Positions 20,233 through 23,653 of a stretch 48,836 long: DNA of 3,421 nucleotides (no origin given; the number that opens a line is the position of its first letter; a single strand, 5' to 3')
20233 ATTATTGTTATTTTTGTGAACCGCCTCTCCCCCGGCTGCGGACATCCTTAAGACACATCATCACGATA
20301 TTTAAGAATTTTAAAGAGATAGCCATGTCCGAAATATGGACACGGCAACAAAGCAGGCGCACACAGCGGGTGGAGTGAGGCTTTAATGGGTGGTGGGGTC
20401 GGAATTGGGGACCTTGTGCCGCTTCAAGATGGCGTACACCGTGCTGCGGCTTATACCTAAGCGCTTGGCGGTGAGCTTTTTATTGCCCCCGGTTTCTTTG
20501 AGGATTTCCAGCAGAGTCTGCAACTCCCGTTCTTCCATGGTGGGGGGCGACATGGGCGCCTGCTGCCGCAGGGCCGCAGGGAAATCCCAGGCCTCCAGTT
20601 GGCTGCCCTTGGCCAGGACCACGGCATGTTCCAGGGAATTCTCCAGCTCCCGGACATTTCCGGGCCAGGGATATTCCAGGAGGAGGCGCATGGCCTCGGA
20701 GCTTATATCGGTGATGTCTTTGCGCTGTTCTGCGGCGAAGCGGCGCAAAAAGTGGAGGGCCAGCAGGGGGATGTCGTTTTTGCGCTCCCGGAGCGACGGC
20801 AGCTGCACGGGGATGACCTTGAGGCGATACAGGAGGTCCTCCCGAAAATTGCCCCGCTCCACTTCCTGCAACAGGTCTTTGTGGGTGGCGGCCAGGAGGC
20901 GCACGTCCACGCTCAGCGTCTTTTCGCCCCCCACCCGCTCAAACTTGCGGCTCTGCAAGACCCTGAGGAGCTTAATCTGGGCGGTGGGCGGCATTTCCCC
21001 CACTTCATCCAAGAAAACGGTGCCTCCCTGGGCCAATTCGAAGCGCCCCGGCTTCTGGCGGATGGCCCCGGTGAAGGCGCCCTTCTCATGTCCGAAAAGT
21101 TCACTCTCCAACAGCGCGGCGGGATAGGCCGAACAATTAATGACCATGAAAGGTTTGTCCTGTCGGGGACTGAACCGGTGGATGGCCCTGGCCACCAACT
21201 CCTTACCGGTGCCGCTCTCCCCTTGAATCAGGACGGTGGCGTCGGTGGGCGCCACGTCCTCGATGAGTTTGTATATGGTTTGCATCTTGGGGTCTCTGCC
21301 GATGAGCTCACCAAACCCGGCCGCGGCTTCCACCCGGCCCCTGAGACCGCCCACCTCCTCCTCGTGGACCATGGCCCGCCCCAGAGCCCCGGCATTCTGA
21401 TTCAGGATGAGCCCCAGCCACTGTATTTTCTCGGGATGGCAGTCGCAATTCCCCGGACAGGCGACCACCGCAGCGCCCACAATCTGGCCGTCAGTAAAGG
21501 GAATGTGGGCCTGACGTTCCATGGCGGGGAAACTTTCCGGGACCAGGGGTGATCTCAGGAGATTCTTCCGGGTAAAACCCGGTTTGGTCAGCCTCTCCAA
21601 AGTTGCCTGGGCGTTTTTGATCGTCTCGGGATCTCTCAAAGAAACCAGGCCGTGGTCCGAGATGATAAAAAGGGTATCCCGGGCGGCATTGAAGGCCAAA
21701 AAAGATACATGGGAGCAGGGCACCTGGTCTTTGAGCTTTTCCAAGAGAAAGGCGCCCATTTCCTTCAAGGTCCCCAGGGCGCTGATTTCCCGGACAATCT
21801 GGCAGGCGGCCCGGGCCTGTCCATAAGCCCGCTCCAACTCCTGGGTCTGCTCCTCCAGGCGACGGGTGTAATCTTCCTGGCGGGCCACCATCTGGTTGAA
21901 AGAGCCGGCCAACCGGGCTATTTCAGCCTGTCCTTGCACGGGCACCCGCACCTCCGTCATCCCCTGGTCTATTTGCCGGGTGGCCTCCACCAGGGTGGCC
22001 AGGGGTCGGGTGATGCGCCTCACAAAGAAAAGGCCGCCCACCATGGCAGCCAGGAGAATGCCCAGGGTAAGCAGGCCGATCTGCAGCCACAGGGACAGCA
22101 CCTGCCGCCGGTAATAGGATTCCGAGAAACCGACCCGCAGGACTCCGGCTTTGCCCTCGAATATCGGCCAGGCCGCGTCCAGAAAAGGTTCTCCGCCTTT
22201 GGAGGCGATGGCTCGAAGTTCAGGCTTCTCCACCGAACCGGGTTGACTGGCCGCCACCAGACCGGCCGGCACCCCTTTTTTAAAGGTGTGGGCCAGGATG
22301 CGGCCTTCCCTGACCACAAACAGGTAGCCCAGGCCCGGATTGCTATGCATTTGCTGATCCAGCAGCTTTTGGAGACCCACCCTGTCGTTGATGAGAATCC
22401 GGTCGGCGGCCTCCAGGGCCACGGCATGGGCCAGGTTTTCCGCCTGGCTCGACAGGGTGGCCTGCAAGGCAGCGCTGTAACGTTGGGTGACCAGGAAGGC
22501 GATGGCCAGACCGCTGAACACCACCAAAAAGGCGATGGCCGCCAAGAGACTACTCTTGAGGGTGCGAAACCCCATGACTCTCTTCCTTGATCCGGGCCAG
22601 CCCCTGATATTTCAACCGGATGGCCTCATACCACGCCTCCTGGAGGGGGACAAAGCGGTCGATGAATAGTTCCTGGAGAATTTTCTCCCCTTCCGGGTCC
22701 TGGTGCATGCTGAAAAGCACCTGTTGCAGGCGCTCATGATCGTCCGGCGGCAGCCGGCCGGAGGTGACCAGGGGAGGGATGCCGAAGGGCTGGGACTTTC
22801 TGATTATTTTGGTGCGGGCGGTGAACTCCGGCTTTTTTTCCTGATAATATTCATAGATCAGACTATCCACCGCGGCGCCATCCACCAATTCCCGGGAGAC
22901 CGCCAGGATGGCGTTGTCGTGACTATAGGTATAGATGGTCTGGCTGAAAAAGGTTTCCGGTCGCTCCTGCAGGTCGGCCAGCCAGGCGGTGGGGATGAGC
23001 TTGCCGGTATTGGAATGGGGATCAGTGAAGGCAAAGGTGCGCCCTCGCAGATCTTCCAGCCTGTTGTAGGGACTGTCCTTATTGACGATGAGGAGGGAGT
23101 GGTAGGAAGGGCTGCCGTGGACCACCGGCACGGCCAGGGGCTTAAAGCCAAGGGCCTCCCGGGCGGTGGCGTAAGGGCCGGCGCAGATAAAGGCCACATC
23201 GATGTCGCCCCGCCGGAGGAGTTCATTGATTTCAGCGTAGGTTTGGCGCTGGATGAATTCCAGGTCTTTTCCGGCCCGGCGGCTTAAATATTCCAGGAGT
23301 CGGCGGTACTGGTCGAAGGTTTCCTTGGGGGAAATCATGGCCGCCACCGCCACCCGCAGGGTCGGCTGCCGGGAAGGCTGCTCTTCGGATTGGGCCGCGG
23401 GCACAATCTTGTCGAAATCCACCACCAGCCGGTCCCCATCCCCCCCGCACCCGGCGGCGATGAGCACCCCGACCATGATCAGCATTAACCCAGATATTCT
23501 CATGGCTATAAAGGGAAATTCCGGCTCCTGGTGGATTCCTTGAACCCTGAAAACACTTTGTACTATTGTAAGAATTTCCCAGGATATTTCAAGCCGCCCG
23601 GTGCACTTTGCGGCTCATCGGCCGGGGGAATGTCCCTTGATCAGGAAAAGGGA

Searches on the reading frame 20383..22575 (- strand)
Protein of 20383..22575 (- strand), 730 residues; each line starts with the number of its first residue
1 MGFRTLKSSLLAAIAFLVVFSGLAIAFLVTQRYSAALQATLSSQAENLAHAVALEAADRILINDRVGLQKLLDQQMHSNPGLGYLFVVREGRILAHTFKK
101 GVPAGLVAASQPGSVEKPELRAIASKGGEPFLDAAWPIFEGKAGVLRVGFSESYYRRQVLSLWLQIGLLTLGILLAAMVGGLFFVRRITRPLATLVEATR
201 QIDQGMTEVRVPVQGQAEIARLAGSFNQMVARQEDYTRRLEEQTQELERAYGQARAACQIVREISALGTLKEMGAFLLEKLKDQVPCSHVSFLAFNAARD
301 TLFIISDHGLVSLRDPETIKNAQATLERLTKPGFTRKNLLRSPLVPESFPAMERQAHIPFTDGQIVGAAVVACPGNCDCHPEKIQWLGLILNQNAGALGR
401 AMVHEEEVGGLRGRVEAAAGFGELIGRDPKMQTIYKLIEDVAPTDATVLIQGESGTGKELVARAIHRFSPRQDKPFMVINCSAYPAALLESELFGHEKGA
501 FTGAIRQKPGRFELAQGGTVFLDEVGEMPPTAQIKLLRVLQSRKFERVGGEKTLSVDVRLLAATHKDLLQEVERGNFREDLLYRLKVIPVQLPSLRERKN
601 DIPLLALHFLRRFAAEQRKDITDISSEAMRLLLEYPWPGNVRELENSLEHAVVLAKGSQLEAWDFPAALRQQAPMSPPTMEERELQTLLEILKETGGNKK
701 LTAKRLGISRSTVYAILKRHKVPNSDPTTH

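Call 3: search_protein_families(library=pfam, proteins=[window:20383-22575:-], max_evalue=0.01)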
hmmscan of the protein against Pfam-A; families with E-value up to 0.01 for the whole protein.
window:20383-22575:- (730 aa): 15 families
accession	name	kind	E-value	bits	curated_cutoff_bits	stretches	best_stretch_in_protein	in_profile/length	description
PF00158.32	Sigma54_activat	-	5.5e-72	241.4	20.2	1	424-590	1-167/168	Sigma-54 interaction domain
PF25601.1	AAA_lid_14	-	4.3e-29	100.6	27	1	596-677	1-82/87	AAA+ ATPase lid domain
PF14532.12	Sigma54_activ_2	-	3.4e-19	69.9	25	1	425-595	1-138/138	Sigma-54 interaction domain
PF00672.30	HAMP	-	1.1e-13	51.7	25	1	183-232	1-50/53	HAMP domain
PF02954.25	HTH_8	-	7.5e-09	35.6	22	1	680-719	2-41/42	Bacterial regulatory protein, Fis family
PF17203.10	sCache_3_2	-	3.4e-07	30.9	28.4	1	35-160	4-136/140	Single cache domain 3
PF07728.20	AAA_5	-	9.1e-07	29.4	22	1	448-565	2-122/139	AAA domain (dynein-related subfamily)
PF13191.12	AAA_16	-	2.9e-05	25.1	32.6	1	423-542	1-122/167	AAA ATPase domain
PF13384.12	HTH_23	-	0.00061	20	24.6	1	702-720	23-41/50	Homeodomain-like domain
PF07724.20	AAA_2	-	0.00089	19.8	27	1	447-542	5-101/166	AAA domain (Cdc48 subfamily)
PF13556.12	HTH_30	-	0.00092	19.4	27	1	688-719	4-35/59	PucR C-terminal helix-turn-helix domain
PF01078.27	Mg_chelatase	-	0.0011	18.9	20.3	0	503-538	93-128/207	Magnesium chelatase, subunit ChlI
PF13518.12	HTH_28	-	0.0024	18.4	25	1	689-719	7-35/52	Helix-turn-helix domain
PF02796.21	HTH_7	-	0.0053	17.3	23.8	0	693-717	18-42/45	Helix-turn-helix domain of resolvase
PF13309.12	HTH_22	-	0.0074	16.7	29.6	0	700-718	45-63/63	HTH domain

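Call 9: search_protein_families(library=ncbifam, proteins=[window:20383-22575:-], max_evalue=0.01)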
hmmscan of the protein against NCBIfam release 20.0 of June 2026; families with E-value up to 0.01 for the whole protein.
window:20383-22575:- (730 aa): 50 families (the best 25 are shown)
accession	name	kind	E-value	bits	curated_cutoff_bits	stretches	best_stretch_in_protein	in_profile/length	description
TIGR01817.1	nifA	equivalog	7.4e-112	374.8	528.85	1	423-673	197-446/534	nif-specific transcriptional activator NifA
TIGR02915.1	PEP_resp_reg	equivalog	1.7e-105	353.5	502.6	1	418-722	135-444/445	PEP-CTERM-box response regulator transcription factor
NF007689.0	PRK10365.1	equivalog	1.2e-103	347.3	760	1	397-719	116-441/441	sigma-54-dependent response regulator transcription factor ZraR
TIGR01818.1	ntrC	equivalog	2.6e-103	346.3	558.6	1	398-689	110-403/463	nitrogen regulation protein NR(I)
NF008469.0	PRK11361.1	equivalog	4.2e-103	345.5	714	1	406-717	127-451/461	acetoacetate metabolism transcriptional regulator AtoC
NF041552.1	TF_PrdR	equivalog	2.3e-101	339.9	795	1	419-719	264-575/577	sigma-54 dependent transcriptional regulator PrdR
NF011958.0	PRK15429.1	equivalog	1.4e-96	324.7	830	1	418-722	375-686/692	formate hydrogenlyase transcriptional activator FlhA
NF050807.1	TransRegFlbDCaul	equivalog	1.9e-94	317.1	750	1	423-662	119-358/454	sigma-54-dependent transcriptional regulator FlbD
NF003451.0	PRK05022.1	equivalog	5.2e-94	315.8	476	1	420-661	188-429/512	nitric oxide reductase transcriptional regulator NorR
NF038308.1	RNA_repair_RtcR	equivalog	3.3e-92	310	650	1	422-694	180-462/530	RNA repair transcriptional activator RtcR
NF011695.0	PRK15115.1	equivalog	3.1e-88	296.5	763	1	423-726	136-442/445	two-component system response regulator GlrR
NF041946.1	LuxO_transreg_Vib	equivalog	2.9e-86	290.1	800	1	419-673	130-384/463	quorum-sensing sigma-54 dependent transcriptional regulator LuxO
TIGR02329.1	propionate_PrpR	equivalog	8.6e-86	288.6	499.2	1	414-718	204-525/526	propionate catabolism operon regulatory protein PrpR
NF008176.1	PRK10923.1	equivalog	7.9e-85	285.2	620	1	398-682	115-399/469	nitrogen regulation protein NR(I)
NF011953.0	PRK15424.1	equivalog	1.7e-84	284.4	703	1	398-721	195-535/538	propionate catabolism operon regulatory protein PrpR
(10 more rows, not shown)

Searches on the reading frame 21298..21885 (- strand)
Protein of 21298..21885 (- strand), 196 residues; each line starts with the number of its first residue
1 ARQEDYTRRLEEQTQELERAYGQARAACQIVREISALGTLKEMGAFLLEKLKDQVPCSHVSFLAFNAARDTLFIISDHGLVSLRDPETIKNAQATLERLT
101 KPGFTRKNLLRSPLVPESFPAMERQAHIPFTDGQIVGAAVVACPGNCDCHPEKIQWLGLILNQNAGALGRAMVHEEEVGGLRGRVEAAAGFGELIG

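Call 84: search_protein_families(library=pfam, proteins=[window:21298-21885:-], max_evalue=10)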
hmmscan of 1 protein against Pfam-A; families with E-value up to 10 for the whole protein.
seq(196 aa): 1 family
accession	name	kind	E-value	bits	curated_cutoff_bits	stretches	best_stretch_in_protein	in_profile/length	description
PF25557.1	GAUT_1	-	0.11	13.2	22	1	3-53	27-74/77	Galacturonosyltransferase domain 1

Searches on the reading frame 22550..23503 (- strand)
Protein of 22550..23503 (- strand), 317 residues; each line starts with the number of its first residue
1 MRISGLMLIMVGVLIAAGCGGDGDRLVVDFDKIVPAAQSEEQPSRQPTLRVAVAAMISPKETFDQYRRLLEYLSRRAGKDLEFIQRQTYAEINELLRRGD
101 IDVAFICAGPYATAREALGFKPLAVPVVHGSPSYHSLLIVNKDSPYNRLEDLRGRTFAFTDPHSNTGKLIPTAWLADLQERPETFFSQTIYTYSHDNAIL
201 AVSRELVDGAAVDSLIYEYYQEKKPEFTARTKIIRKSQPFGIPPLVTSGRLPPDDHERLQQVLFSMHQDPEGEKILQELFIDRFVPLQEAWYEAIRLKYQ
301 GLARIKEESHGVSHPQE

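Call 41: search_protein_families(library=pfam, proteins=[window:22550-23503:-], max_evalue=0.00001)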
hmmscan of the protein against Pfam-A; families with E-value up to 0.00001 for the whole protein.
window:22550-23503:- (317 aa): 1 family
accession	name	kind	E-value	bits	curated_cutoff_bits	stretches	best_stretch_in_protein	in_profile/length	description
PF12974.12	Phosphonate-bd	-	1.5e-69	234.5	27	1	52-292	2-242/242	ABC transporter, phosphonate, periplasmic substrate-binding protein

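Call 67: search_solved_structures(query=window:22550-23503:-, max_evalue=1, show_alignments=2)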
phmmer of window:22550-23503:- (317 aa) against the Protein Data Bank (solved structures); distinct sequences matched with E-value up to 1: 24.
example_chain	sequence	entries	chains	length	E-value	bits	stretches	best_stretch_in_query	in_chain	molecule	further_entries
6x6b_A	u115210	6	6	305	5.4e-63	216.3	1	48-296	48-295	ArrX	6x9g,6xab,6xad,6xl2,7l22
6x8w_A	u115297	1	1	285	8.1e-62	212.4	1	48-296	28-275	ArrX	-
8ed5_A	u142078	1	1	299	6.7e-40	140.4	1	41-302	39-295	Putative periplasmic phosphite-binding-like protein (Pbl) PtxB-like protein designated Aio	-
6esv_A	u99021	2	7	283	7.9e-40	140.2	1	40-302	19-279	Putative periplasmic phosphite-binding-like protein (Pbl) PtxB-like protein designated Aio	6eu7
6esk_A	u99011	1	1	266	1.3e-39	139.5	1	45-302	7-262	Putative periplasmic phosphite-binding-like protein (Pbl) PtxB-like protein designated Aio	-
5o2j_A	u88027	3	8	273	3.1e-19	72.6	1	48-297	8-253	Probable phosphite transport system-binding protein PtxB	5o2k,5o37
5lv1_A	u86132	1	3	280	5e-17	65.3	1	61-297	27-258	PtxB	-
9lf9_A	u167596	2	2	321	1.2e-16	64.1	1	38-277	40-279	Phosphonate ABC transporter, periplasmic phosphonate-binding protein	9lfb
3n5l_A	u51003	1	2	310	9.8e-16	61.1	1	46-285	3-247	Binding protein component of ABC phosphonate transporter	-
5jvb_A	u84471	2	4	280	5.2e-15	58.7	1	49-297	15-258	Phosphonate ABC transporter, periplasmic phosphonate-binding protein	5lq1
3p7i_A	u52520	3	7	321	1.2e-14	57.5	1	48-280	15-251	PhnD, subunit of alkylphosphonate ABC transporter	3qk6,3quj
3s4u_A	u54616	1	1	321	2.3e-14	56.6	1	48-280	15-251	PhnD, subunit of alkylphosphonate ABC transporter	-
6ght_A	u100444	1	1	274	1.4e-12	50.7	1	49-188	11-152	Probable phosphite transport system-binding protein HtxB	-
5me4_A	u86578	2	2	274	1.5e-12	50.6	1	49-188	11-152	Probable phosphite transport system-binding protein HtxB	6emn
6ghq_A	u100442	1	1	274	1.6e-12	50.6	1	49-188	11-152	Probable phosphite transport system-binding protein HtxB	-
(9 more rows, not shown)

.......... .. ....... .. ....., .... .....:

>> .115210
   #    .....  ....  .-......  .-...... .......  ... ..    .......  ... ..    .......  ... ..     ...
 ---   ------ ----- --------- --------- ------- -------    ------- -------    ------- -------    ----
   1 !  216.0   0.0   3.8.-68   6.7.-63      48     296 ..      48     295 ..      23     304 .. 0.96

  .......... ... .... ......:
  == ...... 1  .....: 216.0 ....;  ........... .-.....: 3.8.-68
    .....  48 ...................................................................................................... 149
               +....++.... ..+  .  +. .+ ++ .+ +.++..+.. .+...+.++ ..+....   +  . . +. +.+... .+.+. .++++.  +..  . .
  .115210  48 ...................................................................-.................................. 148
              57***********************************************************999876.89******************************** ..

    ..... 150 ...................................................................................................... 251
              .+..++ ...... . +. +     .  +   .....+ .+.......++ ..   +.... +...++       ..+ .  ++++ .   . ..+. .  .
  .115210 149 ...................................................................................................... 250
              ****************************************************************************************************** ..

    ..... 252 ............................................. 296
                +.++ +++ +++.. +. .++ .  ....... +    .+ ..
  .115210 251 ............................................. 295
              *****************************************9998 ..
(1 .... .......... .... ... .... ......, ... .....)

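Call 81: search_protein_families(library=ncbifam, proteins=[window:22550-23503:-], max_evalue=0.001)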
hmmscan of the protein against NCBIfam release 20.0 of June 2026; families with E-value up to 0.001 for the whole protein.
window:22550-23503:- (317 aa): 5 families
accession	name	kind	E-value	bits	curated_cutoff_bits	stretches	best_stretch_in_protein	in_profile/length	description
TIGR03431.1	PhnD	equivalog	6.2e-43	147.2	261.1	1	36-296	19-280/288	phosphonate ABC transporter substrate-binding protein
TIGR01098.1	3A0109s03R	subfamily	8.1e-42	143.4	112.05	1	5-265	5-252/253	phosphate/phosphite/phosphonate ABC transporter substrate-binding protein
TIGR04553.1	ABC_peri_selen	hypoth_equivalog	1.3e-21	77.2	250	1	58-296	11-256/266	putative selenate ABC transporter substrate-binding protein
NF045601.2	BstB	equivalog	7.2e-06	25.4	350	1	67-295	38-260/267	sterol transporter periplasmic substrate-binding protein BstB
TIGR02122.1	TRAP_TAXI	subfamily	2.6e-05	23.2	84.35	0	132-166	120-153/320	TAXI family TRAP transporter solute-binding subunit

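Call 86: search_solved_structures(query=window:22550-23503:-, max_evalue=1e-30, show_alignments=5)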
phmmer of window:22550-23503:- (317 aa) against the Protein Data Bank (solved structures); distinct sequences matched with E-value up to 1e-30: 5.
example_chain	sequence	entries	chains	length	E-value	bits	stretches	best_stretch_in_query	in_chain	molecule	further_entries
6x6b_A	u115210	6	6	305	5.4e-63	216.3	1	48-296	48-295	ArrX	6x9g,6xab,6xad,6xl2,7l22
6x8w_A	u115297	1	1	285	8.1e-62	212.4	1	48-296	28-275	ArrX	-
8ed5_A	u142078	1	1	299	6.7e-40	140.4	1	41-302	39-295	Putative periplasmic phosphite-binding-like protein (Pbl) PtxB-like protein designated Aio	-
6esv_A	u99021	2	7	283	7.9e-40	140.2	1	40-302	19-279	Putative periplasmic phosphite-binding-like protein (Pbl) PtxB-like protein designated Aio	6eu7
6esk_A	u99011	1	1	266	1.3e-39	139.5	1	45-302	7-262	Putative periplasmic phosphite-binding-like protein (Pbl) PtxB-like protein designated Aio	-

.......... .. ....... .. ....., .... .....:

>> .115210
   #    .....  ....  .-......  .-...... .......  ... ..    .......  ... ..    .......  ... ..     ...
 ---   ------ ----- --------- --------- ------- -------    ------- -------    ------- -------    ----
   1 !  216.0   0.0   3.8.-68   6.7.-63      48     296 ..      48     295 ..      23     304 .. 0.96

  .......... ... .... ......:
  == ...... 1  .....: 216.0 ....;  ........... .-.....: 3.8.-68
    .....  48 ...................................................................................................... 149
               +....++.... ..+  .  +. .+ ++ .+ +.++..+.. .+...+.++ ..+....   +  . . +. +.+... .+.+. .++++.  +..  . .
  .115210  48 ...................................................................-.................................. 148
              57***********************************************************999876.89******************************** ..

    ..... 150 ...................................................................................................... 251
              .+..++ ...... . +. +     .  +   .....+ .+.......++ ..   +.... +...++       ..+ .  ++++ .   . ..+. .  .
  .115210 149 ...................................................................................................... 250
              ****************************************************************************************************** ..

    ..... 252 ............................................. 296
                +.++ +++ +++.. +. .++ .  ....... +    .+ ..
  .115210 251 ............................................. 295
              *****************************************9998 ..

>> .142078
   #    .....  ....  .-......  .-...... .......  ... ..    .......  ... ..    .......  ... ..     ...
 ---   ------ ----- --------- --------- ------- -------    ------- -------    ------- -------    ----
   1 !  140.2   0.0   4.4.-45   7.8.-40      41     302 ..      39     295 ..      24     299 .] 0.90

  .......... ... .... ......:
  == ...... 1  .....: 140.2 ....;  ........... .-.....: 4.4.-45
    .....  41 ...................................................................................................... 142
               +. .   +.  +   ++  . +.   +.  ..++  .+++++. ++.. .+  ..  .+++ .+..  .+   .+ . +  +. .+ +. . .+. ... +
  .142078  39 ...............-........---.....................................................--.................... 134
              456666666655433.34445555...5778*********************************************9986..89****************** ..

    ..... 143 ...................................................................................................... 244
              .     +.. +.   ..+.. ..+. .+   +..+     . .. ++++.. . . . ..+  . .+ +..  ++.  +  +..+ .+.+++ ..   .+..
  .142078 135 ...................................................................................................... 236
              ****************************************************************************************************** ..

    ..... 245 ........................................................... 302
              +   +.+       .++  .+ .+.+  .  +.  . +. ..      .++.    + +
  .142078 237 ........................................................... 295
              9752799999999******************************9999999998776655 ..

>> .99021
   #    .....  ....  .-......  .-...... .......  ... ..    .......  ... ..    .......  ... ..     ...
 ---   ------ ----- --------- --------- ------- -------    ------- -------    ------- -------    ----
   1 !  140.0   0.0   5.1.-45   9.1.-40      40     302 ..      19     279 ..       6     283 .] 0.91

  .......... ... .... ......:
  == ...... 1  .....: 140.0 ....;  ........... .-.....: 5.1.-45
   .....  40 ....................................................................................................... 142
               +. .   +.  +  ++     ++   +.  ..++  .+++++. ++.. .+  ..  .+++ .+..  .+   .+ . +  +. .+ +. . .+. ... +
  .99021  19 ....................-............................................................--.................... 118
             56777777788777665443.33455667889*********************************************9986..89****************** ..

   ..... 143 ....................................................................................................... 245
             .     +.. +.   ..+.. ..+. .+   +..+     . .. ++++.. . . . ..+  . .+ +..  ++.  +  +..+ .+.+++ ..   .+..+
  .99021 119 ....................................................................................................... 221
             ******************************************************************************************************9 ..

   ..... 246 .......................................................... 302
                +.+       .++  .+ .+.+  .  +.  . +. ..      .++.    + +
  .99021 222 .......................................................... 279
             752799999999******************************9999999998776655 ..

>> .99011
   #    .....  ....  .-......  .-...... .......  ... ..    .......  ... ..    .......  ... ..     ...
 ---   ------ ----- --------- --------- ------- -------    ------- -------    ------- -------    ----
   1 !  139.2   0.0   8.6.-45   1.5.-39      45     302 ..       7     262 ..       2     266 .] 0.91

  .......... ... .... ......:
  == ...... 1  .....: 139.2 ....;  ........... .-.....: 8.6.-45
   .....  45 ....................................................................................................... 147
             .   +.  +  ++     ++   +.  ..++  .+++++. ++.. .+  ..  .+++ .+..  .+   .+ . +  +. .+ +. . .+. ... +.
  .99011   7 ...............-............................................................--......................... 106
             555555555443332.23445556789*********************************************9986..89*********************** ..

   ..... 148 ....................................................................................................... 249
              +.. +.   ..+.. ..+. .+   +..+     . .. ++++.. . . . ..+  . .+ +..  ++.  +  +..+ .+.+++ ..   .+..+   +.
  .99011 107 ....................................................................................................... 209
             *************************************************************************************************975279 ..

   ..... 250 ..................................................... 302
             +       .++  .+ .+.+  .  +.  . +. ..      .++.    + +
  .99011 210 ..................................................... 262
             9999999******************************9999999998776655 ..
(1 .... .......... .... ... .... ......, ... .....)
